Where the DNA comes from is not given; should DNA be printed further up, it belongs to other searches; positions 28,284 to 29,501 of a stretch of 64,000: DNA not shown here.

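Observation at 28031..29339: Hypervariable C-terminal toxin domain with hydrolase motifs plus a downstream lipoprotein as a candidate immunity protein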

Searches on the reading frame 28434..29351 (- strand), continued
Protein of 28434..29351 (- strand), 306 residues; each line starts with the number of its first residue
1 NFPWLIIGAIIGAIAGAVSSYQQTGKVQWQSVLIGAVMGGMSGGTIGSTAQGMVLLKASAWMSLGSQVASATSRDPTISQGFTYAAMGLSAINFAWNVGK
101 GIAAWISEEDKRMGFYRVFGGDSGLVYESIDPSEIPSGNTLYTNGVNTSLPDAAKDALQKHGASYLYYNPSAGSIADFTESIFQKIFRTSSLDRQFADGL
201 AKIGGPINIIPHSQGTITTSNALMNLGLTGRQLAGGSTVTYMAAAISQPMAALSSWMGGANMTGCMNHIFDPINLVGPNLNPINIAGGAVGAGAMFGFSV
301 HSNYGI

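Call 55: find_homologous_proteins(query=A2, max_evalue=0.00001)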
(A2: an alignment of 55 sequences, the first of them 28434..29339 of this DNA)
Query A2 (55 sequences) (302 aa, profile of the alignment): 2 proteins with E <= 0.00001 among 8000 candidates.
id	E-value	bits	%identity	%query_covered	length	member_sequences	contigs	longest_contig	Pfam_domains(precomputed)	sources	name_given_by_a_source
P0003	1.8e-77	279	44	92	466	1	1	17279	PF25023.2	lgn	-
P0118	7.6e-41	159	30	44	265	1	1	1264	-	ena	-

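Call 61: find_encoding_contigs(protein=P0076, flank=2500, max_places=1)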
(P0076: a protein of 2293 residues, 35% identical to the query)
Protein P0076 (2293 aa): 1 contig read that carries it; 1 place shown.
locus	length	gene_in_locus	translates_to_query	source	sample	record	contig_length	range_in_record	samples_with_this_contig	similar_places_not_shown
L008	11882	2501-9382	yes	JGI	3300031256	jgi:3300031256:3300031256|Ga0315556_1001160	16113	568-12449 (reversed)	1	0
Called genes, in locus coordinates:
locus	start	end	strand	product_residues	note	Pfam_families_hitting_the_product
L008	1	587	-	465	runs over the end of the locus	PF03349:Toluene_X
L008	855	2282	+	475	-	PF03349:Toluene_X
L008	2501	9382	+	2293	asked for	PF17936:Big_6 (faint), PF03534:SpvB, PF01839:FG-GAP (faint), PF13517:FG-GAP_3 (weak), PF12256:TcdB_toxin_midN, PF13517:FG-GAP_3 (weak), PF05593:RHS_repeat (weak), PF25023:TEN_YD-shell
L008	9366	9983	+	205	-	-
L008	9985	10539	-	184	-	PF00072:Response_reg, PF02954:HTH_8, PF13556:HTH_30 (weak)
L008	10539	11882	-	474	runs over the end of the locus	PF13581:HATPase_c_2 (weak), PF02518:HATPase_c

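Call 62: find_encoding_contigs(protein=P0038, flank=2500, max_places=1)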
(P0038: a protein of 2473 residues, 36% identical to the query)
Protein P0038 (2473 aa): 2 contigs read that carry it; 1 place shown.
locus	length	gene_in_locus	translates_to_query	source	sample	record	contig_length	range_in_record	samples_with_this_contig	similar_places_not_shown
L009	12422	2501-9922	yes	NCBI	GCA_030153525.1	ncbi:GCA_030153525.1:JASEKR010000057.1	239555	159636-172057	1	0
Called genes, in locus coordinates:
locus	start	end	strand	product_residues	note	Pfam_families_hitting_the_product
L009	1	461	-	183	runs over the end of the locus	PF13443:HTH_26 (weak), PF13560:HTH_31 (weak), PF01381:HTH_3, PF07883:Cupin_2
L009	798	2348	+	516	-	PF24796:WDR55, PF25852:DUF6242_C (faint)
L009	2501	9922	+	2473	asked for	PF03534:SpvB, PF01839:FG-GAP (faint), PF13517:FG-GAP_3, PF12256:TcdB_toxin_midN, PF20041:DUF6443 (weak), PF05593:RHS_repeat (weak), PF25023:TEN_YD-shell, PF25023:TEN_YD-shell, +1 more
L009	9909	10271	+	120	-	-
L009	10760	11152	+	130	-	-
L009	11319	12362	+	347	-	PF01075:Glyco_transf_9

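Call 63: find_encoding_contigs(protein=P0034, flank=2500, max_places=1)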
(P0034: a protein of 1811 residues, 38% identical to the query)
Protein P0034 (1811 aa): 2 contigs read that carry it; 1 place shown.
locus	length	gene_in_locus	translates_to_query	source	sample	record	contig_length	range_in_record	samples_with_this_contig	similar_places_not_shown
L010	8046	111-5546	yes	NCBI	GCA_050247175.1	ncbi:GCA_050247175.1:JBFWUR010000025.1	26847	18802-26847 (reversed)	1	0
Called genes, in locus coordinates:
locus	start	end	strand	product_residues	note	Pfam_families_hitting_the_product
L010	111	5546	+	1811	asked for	PF01839:FG-GAP (faint), PF13517:FG-GAP_3 (faint), PF12256:TcdB_toxin_midN, PF05593:RHS_repeat (weak)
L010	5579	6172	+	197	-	-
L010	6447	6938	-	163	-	PF03461:TRCF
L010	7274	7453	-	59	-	PF07929:PRiA4_ORF3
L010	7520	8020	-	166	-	-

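Call 71: search_solved_structures(query=A2, max_evalue=0.05, show_alignments=5)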
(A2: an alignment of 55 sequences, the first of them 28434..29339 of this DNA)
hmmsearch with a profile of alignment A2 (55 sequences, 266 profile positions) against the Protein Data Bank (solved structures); distinct sequences matched with E-value up to 0.05: 4.
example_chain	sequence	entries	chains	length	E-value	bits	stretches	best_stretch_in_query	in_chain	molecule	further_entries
4psc_A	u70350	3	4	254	0.0029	20.5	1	145-199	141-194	Carbohydrate esterase family 5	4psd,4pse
1bs9_A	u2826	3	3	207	0.01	18.7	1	143-208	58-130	ACETYL XYLAN ESTERASE | ACETYL XYLAN ESTERASE II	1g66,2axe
1qoz_A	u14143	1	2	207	0.035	17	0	160-208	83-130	ACETYL XYLAN ESTERASE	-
7cc4_A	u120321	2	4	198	0.042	16.7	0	145-265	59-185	Cutinase-like enzyme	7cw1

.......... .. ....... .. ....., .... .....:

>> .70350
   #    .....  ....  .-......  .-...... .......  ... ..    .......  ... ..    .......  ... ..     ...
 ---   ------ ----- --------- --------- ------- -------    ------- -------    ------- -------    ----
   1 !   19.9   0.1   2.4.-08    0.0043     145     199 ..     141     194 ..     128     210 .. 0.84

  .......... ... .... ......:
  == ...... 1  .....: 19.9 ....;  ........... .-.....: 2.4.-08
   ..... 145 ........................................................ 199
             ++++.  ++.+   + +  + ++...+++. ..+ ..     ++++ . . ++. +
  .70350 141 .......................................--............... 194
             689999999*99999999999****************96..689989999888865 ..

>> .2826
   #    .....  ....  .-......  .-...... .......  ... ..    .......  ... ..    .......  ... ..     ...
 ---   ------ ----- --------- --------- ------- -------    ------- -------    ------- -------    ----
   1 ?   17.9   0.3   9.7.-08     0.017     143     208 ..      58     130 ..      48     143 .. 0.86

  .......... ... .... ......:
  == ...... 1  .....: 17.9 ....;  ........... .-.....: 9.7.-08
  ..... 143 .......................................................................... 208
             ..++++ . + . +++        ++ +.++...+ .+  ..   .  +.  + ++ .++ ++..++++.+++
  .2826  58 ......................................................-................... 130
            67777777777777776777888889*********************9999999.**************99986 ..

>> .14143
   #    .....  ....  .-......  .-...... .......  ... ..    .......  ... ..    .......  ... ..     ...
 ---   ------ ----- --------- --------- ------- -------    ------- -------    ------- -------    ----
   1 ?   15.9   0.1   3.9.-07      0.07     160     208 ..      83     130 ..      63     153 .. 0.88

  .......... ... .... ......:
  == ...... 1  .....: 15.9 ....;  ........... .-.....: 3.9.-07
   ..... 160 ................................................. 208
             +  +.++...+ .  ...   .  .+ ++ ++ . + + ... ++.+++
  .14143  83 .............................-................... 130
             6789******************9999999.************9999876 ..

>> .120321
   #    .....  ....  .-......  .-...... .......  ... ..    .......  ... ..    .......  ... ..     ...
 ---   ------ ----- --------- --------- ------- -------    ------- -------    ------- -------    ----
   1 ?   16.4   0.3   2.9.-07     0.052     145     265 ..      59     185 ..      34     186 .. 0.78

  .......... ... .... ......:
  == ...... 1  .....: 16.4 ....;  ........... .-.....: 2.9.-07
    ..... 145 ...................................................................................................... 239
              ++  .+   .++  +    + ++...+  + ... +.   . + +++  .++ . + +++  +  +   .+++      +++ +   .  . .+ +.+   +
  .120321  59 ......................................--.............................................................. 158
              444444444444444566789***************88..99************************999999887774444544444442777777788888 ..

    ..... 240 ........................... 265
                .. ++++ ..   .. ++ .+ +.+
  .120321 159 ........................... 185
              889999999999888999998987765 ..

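Call 72: search_protein_families(library=pfam, proteins=[P0054, P0058, P0074, P0087, P0092, P0100, P0111, P0123, P0126, P0081], max_evalue=0.05)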
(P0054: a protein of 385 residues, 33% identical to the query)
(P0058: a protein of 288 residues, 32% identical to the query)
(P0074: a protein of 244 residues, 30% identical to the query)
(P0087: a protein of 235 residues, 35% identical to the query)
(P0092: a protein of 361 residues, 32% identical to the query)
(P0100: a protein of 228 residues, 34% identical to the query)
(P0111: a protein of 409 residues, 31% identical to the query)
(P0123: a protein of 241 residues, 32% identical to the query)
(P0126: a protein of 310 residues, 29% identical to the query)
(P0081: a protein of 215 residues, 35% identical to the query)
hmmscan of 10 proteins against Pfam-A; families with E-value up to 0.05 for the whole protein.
P0054 (385 aa): 0 families

P0058 (288 aa): 0 families

P0074 (244 aa): 1 family
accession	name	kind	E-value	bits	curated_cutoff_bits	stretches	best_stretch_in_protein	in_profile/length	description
PF24322.2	Tle3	-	0.03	14.3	27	1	114-135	175-196/321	T6SS Tle3 phospholipase effector domain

P0087 (235 aa): 0 families

P0092 (361 aa): 0 families

P0100 (228 aa): 0 families

P0111 (409 aa): 1 family
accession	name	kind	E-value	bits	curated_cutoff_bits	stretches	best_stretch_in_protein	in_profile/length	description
PF03527.20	RHS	-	0.02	15.2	27.9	1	76-97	16-37/38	RHS protein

P0123 (241 aa): 0 families

P0126 (310 aa): 1 family
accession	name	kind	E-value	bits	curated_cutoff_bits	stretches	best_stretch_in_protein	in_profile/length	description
PF13441.11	Gly-zipper_YMGG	-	0.018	15.2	28.9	1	34-75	2-39/45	YMGG-like Gly-zipper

P0081 (215 aa): 5 families
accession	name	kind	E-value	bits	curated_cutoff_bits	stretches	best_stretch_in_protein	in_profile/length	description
PF05990.18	DUF900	-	0.00023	21.2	20.5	1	23-140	16-137/232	Alpha/beta hydrolase of unknown function (DUF900)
PF05057.20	DUF676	-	0.0047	16.9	20.3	1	96-133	75-116/217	Putative serine esterase (DUF676)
PF12697.13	Abhydrolase_6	-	0.02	16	26.3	1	67-155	52-115/217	Alpha/beta hydrolase family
PF24322.2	Tle3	-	0.024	14.6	27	1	100-123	183-206/321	T6SS Tle3 phospholipase effector domain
PF00561.26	Abhydrolase_1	-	0.045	13.8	25.8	0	100-123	70-95/245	alpha/beta hydrolase fold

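Call 77: list_cluster_members(proteins=[P0016, P0019, P0020, P0033, P0038, P0034, P0068, P0101, P0094, P0130])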
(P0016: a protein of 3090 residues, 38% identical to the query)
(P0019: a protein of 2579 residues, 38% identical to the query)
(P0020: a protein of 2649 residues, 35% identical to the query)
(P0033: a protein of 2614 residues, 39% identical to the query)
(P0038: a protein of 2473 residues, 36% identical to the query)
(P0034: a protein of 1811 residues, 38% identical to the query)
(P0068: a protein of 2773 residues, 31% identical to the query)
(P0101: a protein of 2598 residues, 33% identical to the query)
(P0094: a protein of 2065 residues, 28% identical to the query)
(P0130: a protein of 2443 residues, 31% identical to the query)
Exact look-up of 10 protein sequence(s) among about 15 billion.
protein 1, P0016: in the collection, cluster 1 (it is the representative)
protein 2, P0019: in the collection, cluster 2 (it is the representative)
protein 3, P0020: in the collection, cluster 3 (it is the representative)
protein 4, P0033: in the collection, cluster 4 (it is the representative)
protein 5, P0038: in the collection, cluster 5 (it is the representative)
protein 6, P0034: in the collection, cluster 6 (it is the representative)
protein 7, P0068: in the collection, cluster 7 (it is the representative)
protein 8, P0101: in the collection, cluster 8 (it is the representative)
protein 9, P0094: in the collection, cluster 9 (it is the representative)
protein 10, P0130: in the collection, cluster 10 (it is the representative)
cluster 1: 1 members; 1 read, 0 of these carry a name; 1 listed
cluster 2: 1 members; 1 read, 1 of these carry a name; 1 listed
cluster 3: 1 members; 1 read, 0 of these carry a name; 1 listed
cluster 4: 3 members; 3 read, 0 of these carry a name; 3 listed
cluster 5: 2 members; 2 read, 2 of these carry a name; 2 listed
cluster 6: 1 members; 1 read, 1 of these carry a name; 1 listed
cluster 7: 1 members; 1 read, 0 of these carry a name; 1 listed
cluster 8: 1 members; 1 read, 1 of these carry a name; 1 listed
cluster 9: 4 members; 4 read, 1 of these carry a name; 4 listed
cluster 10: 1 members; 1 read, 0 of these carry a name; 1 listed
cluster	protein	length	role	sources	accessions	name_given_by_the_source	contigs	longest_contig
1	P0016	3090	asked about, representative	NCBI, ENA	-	-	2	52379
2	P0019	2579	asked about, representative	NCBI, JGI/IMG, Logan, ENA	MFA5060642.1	MAG: LamG-like jellyroll fold domain-containing protein [Candidatus Omnitrophota ...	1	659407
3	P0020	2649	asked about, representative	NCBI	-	-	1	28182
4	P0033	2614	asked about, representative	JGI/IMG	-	-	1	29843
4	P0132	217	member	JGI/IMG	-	-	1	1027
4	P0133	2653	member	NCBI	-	-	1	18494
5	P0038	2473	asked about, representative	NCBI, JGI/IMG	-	RHS repeat-associated protein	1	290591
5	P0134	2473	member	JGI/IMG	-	RHS repeat-associated protein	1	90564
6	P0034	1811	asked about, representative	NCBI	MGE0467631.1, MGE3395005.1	MAG: RHS repeat-associated core domain-containing protein [Steroidobacteraceae bacterium]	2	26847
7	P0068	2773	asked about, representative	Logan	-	-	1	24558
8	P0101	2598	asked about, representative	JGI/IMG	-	RHS repeat-associated protein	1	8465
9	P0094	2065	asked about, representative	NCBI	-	-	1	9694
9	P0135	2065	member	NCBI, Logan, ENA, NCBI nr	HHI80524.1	MAG TPA: hypothetical protein ENK02_11140 [Planctomycetes bacterium] | hypothetical protein [Planctomycetota bacterium]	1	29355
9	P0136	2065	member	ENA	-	-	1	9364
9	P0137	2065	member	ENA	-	-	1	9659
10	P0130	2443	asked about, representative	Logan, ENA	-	-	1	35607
